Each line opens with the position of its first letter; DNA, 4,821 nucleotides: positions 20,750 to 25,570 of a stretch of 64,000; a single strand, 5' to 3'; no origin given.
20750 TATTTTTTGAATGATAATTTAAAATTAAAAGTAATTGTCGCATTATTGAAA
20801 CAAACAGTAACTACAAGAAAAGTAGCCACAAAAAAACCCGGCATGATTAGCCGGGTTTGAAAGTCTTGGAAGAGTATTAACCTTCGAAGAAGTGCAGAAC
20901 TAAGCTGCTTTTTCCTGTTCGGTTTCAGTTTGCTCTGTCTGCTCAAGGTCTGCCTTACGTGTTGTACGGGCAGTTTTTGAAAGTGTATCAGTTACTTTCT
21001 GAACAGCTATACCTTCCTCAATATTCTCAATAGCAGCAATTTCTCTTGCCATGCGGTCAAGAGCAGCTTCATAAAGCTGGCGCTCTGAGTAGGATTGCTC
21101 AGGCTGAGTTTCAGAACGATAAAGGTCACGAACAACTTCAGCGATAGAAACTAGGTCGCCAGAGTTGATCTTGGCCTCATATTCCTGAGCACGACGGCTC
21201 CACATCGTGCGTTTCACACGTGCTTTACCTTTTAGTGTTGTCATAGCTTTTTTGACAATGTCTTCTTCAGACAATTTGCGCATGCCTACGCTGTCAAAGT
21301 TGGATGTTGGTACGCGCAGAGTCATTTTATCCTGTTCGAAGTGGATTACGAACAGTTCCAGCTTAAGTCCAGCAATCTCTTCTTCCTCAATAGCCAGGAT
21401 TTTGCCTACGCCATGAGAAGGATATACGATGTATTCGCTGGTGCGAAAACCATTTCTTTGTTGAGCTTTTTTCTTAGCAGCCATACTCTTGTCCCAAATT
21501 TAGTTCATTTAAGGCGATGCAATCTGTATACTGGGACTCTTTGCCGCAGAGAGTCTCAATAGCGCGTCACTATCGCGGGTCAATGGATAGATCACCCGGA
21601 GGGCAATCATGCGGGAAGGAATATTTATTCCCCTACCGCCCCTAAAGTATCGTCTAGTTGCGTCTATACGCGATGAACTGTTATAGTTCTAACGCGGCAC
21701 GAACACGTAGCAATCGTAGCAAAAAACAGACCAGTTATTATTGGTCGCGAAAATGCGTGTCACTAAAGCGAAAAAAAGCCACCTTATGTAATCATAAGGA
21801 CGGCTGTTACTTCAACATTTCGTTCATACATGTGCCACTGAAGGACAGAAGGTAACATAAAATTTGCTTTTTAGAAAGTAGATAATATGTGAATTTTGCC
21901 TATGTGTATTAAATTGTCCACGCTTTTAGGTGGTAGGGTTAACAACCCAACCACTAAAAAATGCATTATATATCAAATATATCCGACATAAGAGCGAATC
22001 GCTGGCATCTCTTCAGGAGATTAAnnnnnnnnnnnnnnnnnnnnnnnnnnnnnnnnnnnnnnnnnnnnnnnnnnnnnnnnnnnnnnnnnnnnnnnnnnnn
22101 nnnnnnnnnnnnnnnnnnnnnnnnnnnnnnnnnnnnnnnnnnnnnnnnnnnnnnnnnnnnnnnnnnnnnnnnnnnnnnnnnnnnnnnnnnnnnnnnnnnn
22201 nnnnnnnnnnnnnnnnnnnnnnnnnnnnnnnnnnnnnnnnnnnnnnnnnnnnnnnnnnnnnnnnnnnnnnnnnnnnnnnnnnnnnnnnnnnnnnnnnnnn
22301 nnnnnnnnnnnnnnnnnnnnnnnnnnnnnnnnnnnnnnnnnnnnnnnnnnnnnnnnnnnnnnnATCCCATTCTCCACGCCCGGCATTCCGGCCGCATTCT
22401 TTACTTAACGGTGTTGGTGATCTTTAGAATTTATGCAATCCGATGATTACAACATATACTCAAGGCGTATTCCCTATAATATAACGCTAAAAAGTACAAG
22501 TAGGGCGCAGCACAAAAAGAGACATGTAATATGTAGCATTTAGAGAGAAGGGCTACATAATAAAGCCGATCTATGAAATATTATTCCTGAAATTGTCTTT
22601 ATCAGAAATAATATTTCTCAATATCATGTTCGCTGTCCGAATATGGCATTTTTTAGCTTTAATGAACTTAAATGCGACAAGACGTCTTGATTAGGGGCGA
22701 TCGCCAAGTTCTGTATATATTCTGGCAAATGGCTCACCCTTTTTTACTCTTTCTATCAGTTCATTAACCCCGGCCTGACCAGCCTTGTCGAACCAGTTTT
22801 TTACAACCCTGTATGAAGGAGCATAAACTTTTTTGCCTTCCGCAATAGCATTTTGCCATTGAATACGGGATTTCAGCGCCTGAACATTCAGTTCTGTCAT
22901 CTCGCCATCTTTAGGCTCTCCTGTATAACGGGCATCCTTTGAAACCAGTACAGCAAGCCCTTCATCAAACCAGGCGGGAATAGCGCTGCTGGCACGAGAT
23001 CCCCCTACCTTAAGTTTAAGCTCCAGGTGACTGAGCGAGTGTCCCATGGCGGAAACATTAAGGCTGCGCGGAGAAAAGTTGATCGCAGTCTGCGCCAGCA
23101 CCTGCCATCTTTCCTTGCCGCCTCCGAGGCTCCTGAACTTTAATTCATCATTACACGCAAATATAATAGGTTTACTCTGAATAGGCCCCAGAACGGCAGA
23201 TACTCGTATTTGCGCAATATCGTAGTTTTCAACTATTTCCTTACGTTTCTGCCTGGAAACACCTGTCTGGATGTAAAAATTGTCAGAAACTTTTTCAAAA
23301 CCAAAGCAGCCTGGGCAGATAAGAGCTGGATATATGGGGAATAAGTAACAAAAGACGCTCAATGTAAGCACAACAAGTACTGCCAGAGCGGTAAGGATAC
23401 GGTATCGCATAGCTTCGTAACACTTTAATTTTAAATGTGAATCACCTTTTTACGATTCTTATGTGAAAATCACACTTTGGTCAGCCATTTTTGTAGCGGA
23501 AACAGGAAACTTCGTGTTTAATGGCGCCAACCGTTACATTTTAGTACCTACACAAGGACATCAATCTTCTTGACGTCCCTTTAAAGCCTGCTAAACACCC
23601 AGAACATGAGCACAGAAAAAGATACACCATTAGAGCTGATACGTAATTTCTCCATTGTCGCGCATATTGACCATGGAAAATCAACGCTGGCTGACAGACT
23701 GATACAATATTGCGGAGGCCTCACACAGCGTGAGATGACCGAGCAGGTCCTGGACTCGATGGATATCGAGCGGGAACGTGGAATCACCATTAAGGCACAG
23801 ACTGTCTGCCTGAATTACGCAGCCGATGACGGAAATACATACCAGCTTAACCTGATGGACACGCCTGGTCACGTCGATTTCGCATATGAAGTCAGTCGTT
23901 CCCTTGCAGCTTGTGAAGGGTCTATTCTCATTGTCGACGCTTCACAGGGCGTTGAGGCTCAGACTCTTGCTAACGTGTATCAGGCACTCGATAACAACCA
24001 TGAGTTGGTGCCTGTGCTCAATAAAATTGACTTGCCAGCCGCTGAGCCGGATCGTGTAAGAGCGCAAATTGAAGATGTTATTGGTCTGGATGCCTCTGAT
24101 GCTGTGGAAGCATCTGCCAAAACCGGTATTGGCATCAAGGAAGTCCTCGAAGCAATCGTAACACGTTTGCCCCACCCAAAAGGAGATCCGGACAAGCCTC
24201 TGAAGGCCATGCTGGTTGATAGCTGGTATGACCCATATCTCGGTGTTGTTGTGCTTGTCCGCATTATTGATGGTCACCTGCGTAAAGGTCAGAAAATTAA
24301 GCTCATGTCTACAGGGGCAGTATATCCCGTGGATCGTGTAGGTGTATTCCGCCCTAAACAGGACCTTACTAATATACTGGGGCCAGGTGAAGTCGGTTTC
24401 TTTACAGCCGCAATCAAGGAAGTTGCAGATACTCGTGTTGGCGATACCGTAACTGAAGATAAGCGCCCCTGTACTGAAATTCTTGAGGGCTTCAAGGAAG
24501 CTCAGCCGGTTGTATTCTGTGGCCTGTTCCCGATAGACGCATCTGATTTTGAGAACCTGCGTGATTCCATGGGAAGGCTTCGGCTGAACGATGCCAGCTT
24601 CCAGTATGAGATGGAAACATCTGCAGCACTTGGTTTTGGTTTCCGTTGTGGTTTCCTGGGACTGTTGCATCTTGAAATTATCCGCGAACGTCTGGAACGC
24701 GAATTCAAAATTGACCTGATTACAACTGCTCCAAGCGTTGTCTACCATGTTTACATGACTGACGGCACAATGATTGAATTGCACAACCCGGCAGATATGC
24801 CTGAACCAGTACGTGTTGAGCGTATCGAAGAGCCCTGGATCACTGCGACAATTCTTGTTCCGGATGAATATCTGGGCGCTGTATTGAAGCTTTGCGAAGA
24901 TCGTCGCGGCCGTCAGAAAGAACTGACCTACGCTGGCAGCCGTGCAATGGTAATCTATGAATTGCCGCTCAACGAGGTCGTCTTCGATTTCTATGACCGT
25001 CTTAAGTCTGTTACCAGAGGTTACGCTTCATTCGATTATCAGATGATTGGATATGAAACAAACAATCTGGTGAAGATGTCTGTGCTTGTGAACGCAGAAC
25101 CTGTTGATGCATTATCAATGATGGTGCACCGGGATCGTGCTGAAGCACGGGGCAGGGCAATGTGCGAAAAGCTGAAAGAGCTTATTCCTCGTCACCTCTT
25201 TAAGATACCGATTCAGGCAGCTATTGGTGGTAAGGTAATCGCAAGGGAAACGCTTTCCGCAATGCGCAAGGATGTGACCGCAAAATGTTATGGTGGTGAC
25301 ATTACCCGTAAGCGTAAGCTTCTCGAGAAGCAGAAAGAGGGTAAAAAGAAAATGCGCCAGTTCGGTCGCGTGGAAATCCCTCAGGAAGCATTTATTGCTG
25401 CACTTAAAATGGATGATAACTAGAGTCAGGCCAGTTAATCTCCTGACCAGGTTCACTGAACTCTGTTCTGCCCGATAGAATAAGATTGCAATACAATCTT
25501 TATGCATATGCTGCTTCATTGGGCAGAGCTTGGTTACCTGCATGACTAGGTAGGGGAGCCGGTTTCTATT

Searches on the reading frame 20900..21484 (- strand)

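Call 71: search_protein_families(library=pfam, proteins=[window:20900-21484:-], max_evalue=0.01)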
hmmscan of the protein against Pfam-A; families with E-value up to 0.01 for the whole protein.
window:20900-21484:- (194 aa): 2 families
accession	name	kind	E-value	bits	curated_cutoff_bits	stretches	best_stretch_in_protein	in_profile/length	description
PF21095.3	CarD_C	-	2.6e-24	85.5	23.1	1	79-161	1-83/87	CarD, C-terminal domain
PF02559.22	CarD_TRCF_RID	-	1.9e-13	50.7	23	1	15-71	3-56/57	CarD-like/TRCF RID domain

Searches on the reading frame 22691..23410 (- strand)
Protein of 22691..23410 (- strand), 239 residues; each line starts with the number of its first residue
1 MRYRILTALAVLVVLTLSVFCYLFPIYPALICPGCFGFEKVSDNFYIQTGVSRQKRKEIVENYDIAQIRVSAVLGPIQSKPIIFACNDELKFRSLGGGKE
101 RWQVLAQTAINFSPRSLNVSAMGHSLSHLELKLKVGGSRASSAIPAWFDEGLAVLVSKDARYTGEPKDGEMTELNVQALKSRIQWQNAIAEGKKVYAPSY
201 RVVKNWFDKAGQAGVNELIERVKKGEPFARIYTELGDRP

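Call 71: search_protein_families(library=pfam, proteins=[window:22691-23410:-], max_evalue=0.01)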
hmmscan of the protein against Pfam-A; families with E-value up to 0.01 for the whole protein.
window:22691-23410:- (239 aa): 1 family
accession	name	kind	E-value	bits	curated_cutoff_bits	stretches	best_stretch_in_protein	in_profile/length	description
PF13485.12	Peptidase_MA_2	-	0.0006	20.1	32.4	1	121-226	69-174/201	Peptidase MA superfamily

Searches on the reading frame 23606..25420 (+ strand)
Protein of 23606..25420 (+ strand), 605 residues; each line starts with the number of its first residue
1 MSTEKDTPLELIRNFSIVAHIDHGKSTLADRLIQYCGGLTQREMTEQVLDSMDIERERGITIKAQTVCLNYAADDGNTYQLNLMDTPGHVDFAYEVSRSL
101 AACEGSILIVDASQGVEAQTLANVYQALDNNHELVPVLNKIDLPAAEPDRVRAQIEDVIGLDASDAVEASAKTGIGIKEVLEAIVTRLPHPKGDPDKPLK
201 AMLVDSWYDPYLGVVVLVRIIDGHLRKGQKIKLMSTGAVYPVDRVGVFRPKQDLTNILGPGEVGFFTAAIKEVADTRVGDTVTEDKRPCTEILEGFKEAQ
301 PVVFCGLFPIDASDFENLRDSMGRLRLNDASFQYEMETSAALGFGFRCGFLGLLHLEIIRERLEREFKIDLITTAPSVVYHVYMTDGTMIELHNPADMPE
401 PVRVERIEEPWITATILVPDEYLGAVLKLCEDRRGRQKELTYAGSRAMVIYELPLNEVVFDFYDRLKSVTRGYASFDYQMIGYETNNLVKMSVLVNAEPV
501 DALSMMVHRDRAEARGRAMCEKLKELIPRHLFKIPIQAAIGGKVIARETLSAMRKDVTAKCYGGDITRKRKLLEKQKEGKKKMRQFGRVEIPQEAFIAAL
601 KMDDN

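Call 60: search_protein_families(library=ncbifam, proteins=[window:23606-25420:+], max_evalue=1e-10)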
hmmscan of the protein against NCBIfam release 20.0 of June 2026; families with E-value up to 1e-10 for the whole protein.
window:23606-25420:+ (605 aa): 28 families (the best 25 are shown)
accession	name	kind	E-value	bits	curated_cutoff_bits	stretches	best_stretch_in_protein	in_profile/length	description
TIGR01393.1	lepA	equivalog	1.2e-295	981.6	533.9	1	11-603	2-595/595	translation elongation factor 4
TIGR01394.1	TypA_BipA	equivalog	2.6e-59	201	757.3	1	12-485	1-470/594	translational GTPase TypA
TIGR00484.1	EF-G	equivalog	9.9e-57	192.5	659.4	2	5-164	3-160/691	elongation factor G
TIGR00490.1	aEF-2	equivalog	8.5e-51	172.9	738.45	2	10-143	17-150/720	elongation factor EF-2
NF009381.0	PRK12740.1-5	subfamily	5.9e-48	163.8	583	2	8-160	5-155/692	elongation factor G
NF012153.1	tet_protect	equivalog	7.2e-47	159.9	775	2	14-159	2-145/614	tetracycline resistance ribosomal protection protein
NF007583.0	PRK10218.1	equivalog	2.3e-39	134.9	1260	1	10-381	3-390/607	ribosome-dependent GTPase TypA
NF009891.0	PRK13351.1-1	equivalog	3.7e-33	115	597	1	8-158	5-153/681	elongation factor G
NF009377.1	PRK12740.1-1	equivalog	1.6e-31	109.5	890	1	10-160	11-159/700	elongation factor G-like protein EF-G2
NF001964.0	PRK00741.1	equivalog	3.5e-30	104.9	473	1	10-163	10-165/529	peptide chain release factor 3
NF033148.1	tet_protect_M_W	exception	1.3e-27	96.5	1100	1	12-159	3-148/639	TetM/TetW/TetO/TetS family tetracycline resistance ribosomal protection protein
NF000120.3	47473_otr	exception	1e-26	93.7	900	1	14-156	4-144/608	tetracycline resistance ribosomal protection protein Otr(A)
NF012154.0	tet_protect_Q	exception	9.9e-26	90.2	1425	1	12-155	3-144/638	tetracycline resistance ribosomal protection protein Tet(Q)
NF009379.0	PRK12740.1-3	equivalog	6.3e-24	84.5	513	1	11-148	7-142/674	elongation factor G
NF058620.1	EFG2_Bacteroid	exception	8e-24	84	1000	1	12-182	9-176/717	elongation factor G2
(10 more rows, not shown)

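Call 61: find_homologous_proteins(query=window:23606-25420:+, max_evalue=1e-100)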
Query window:23606-25420:+ (605 aa): 8000 proteins with E <= 1e-100 among 8000 candidates; the best 120 are listed.
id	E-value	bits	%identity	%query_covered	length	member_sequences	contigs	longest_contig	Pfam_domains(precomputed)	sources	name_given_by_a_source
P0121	0.0e+0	1363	100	100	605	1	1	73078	PF00679.31,PF14492.13,PF06421.18,PF00009.34,PF03144.32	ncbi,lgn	ncbi:MAG: translation elongation factor 4 [Methyloligellaceae bacterium]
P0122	0.0e+0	1342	98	100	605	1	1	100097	PF00679.31,PF14492.13,PF06421.18,PF00009.34,PF03144.32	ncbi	-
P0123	0.0e+0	1318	96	100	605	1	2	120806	PF00679.31,PF14492.13,PF06421.18,PF00009.34,PF03144.32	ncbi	-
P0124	0.0e+0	1252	90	100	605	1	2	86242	PF00679.31,PF14492.13,PF06421.18,PF00009.34,PF03144.32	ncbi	-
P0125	0.0e+0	1238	89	100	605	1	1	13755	PF00679.31,PF14492.13,PF06421.18,PF00009.34,PF03144.32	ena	-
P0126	0.0e+0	1233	89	100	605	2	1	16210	PF00679.31,PF14492.13,PF06421.18,PF00009.34,PF03144.32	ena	-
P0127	0.0e+0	1220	88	100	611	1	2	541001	PF00679.31,PF14492.13,PF06421.18,PF00009.34,PF03144.32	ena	-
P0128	0.0e+0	1202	86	100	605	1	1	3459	PF01926.30,PF00679.31,PF14492.13,PF06421.18,PF00009.34,PF03144.32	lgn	-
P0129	0.0e+0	1186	85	100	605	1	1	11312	PF01926.30,PF00679.31,PF14492.13,PF06421.18,PF00009.34,PF03144.32,PF00071.29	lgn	-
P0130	0.0e+0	1180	85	100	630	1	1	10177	PF01926.30,PF00679.31,PF14492.13,PF06421.18,PF00009.34,PF03144.32,PF00071.29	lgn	-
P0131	0.0e+0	1178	85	99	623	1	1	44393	PF01926.30,PF00679.31,PF14492.13,PF06421.18,PF00009.34,PF03144.32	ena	-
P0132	0.0e+0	1176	85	99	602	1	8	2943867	PF01926.30,PF00679.31,PF14492.13,PF06421.18,PF00009.34,PF03144.32,PF00071.29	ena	-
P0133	0.0e+0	1174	85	99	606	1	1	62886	PF01926.30,PF00679.31,PF14492.13,PF06421.18,PF00009.34,PF03144.32,PF00071.29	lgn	-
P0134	0.0e+0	1171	84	100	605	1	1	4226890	PF00679.31,PF14492.13,PF06421.18,PF00009.34,PF03144.32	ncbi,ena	-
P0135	0.0e+0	1170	85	99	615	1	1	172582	PF00679.31,PF14492.13,PF06421.18,PF00009.34,PF03144.32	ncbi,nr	ncbi:MAG: elongation factor 4 [Rhizobiales bacterium]|nr:elongation factor 4 [Hyphomicrobiales bacte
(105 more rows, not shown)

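Call 103: find_encoding_contigs(protein=P0121, flank=2000, max_places=2)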
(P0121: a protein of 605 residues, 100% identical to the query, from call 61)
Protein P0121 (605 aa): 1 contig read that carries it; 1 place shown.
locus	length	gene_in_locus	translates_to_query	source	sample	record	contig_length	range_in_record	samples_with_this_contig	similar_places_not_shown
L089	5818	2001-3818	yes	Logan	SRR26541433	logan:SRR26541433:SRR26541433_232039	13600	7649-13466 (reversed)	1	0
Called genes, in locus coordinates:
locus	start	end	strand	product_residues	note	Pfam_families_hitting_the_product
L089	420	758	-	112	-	PF12797:Fer4_2 (faint), PF12837:Fer4_6 (faint), PF13237:Fer4_10 (faint), PF12838:Fer4_7 (weak), PF13187:Fer4_9 (faint), PF00037:Fer4 (weak), PF11953:DUF3470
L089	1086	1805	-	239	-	-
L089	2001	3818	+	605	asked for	PF00009:GTP_EFTU, PF03144:GTP_EFTU_D2, PF14492:EFG_III (weak), PF00679:EFG_C, PF06421:LepA_C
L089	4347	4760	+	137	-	PF00042:Globin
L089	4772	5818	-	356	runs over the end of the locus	PF03480:DctP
